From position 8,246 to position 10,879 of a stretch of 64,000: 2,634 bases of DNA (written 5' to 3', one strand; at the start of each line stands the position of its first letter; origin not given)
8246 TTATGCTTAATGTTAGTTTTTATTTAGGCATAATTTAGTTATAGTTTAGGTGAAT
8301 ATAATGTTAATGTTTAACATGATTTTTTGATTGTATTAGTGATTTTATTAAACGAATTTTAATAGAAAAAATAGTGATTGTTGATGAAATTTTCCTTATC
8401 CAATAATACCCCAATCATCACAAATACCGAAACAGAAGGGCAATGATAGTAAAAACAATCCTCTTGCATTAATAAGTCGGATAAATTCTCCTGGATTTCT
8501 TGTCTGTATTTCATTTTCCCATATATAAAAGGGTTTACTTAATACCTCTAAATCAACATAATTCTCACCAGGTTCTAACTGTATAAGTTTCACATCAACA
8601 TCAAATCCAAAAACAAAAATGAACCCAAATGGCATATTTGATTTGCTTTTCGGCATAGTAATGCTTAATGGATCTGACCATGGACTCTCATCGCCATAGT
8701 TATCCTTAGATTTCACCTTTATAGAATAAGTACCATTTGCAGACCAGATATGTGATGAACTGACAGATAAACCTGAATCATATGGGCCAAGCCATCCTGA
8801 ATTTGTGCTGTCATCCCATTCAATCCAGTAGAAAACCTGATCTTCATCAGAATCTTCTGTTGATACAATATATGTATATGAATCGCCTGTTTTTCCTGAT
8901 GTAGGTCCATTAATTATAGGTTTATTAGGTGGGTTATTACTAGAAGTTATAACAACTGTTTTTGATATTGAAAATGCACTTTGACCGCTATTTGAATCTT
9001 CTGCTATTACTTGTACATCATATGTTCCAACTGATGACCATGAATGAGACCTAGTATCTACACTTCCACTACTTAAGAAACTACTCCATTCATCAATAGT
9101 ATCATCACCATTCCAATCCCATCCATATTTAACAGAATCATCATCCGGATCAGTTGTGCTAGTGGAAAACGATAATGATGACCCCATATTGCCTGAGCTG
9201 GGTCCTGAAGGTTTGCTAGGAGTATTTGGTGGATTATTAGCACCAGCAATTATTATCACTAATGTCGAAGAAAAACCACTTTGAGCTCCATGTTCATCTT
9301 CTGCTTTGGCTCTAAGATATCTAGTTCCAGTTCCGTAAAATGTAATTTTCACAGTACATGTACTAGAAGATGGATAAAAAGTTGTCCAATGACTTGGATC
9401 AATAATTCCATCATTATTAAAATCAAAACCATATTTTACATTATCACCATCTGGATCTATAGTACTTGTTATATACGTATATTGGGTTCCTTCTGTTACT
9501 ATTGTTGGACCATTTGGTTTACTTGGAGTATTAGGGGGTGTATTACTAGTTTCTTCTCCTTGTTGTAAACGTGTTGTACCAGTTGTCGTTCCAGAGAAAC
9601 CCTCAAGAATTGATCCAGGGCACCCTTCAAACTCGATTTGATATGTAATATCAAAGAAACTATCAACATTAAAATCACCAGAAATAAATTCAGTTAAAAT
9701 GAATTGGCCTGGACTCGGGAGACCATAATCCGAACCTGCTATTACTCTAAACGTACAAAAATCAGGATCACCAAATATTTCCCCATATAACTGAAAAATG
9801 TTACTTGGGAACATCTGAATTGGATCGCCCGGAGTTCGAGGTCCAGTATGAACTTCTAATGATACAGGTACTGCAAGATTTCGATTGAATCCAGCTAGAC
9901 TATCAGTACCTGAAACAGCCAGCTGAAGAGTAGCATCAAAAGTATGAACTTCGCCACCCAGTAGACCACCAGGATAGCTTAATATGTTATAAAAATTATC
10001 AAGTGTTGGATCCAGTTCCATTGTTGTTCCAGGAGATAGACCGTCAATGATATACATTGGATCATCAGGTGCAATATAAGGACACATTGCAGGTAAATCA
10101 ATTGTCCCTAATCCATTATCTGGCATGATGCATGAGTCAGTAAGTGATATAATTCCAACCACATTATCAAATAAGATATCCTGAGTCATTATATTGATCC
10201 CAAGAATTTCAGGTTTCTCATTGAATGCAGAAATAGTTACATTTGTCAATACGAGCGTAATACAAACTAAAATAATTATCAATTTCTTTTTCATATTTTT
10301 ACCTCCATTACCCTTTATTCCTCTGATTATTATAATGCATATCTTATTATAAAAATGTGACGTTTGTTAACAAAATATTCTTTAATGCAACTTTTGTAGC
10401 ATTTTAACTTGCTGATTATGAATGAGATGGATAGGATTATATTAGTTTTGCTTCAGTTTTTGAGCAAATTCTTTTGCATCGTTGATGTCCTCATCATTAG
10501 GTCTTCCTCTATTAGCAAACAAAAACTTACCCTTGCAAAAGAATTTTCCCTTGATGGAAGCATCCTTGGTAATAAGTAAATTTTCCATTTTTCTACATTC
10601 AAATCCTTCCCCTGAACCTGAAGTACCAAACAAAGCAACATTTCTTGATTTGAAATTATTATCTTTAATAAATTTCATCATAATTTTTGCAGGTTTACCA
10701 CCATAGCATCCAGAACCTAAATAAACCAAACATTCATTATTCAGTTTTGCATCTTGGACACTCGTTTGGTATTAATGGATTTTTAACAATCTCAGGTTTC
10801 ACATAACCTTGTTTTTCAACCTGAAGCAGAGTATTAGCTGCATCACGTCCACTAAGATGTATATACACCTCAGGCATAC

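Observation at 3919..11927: An 8-kb integrase island bounded by a perfect 29-bp direct repeat that duplicates the S12-operon promoter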

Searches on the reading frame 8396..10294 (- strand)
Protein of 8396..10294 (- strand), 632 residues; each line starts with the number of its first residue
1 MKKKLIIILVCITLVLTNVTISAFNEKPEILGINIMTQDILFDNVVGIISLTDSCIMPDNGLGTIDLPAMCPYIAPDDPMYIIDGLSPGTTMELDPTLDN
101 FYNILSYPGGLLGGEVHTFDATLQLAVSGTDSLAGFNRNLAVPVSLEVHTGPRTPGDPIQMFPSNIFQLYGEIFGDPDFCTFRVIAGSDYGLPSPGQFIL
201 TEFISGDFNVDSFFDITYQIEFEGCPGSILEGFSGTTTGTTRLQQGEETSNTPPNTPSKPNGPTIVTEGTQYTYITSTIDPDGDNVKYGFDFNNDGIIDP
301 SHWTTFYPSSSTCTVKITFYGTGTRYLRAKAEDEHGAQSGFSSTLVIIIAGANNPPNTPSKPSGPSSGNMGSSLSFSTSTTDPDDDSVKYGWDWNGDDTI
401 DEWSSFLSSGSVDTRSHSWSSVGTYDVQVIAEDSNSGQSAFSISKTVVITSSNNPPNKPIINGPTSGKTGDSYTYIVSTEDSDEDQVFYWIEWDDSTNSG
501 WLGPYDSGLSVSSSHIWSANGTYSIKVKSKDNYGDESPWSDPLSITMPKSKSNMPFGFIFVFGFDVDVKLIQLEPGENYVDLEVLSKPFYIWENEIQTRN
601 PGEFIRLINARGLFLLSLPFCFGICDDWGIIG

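Call 6: search_protein_families(library=pfam, proteins=[window:8396-10294:-], max_evalue=0.01)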
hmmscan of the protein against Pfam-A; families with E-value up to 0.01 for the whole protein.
window:8396-10294:- (632 aa): 3 families
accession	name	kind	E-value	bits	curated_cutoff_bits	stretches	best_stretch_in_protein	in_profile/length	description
PF00801.26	PKD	-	6.8e-13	48.9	23.5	2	365-439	8-73/80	PKD domain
PF18911.6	PKD_4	-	5.1e-09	36.5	27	1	364-443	10-79/85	PKD domain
PF07495.19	Y_Y_Y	-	0.0098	16.2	26.6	0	520-538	37-55/65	Y_Y_Y domain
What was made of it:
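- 8396..10294 (-): Cargo: secreted protein with PKD repeats (632 aa). Pfam PKD at 6.8e-13 (call 6).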

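Call 12: search_protein_families(library=ncbifam, proteins=[window:8396-10294:-], max_evalue=0.01)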
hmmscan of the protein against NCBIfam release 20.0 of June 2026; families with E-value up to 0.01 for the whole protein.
window:8396-10294:- (632 aa): 1 family
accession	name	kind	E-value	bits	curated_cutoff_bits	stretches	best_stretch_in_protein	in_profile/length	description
NF038112.1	myxo_dep_M36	subfamily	0.0041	14.3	1500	1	261-489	1294-1508/1604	myxosortase-dependent M36 family metallopeptidase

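Call 41: search_protein_families(library=phrogs, proteins=[window:8396-10294:-], max_evalue=0.001)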
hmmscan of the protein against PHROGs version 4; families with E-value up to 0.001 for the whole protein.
window:8396-10294:- (632 aa): 0 families
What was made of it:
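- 8396..10294 (-): No virus-family match (call 41).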

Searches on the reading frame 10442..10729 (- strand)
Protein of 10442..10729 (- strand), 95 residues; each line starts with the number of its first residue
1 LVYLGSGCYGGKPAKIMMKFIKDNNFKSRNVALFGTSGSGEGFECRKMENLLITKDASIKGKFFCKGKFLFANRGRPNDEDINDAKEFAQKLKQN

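Call 6: search_protein_families(library=pfam, proteins=[window:10442-10729:-], max_evalue=0.01)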
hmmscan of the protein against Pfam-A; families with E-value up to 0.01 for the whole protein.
window:10442-10729:- (95 aa): 1 family
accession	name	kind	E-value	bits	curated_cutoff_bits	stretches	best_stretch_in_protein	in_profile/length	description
PF12641.12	Flavodoxin_3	-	0.0016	18.7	27.5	1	2-69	44-113/160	Flavodoxin domain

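Call 12: search_protein_families(library=ncbifam, proteins=[window:10442-10729:-], max_evalue=0.01)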
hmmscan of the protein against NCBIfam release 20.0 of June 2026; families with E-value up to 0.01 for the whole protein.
window:10442-10729:- (95 aa): 3 families
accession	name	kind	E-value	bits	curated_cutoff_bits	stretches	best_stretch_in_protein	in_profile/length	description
NF045594.1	flavodox_BilS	equivalog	5.9e-05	23.1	155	1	1-75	43-119/160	flavodoxin family protein BilS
TIGR02770.1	nickel_nikD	equivalog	0.0026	17.2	318.7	1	29-74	13-58/230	nickel import ATP-binding protein NikD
NF038196.1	ferrodoxin_EFR1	subfamily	0.0082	16.2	75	1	7-63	49-106/242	EFR1 family ferrodoxin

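Call 41: search_protein_families(library=phrogs, proteins=[window:10442-10729:-], max_evalue=0.001)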
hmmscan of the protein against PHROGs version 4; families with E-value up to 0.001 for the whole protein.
window:10442-10729:- (95 aa): 0 families
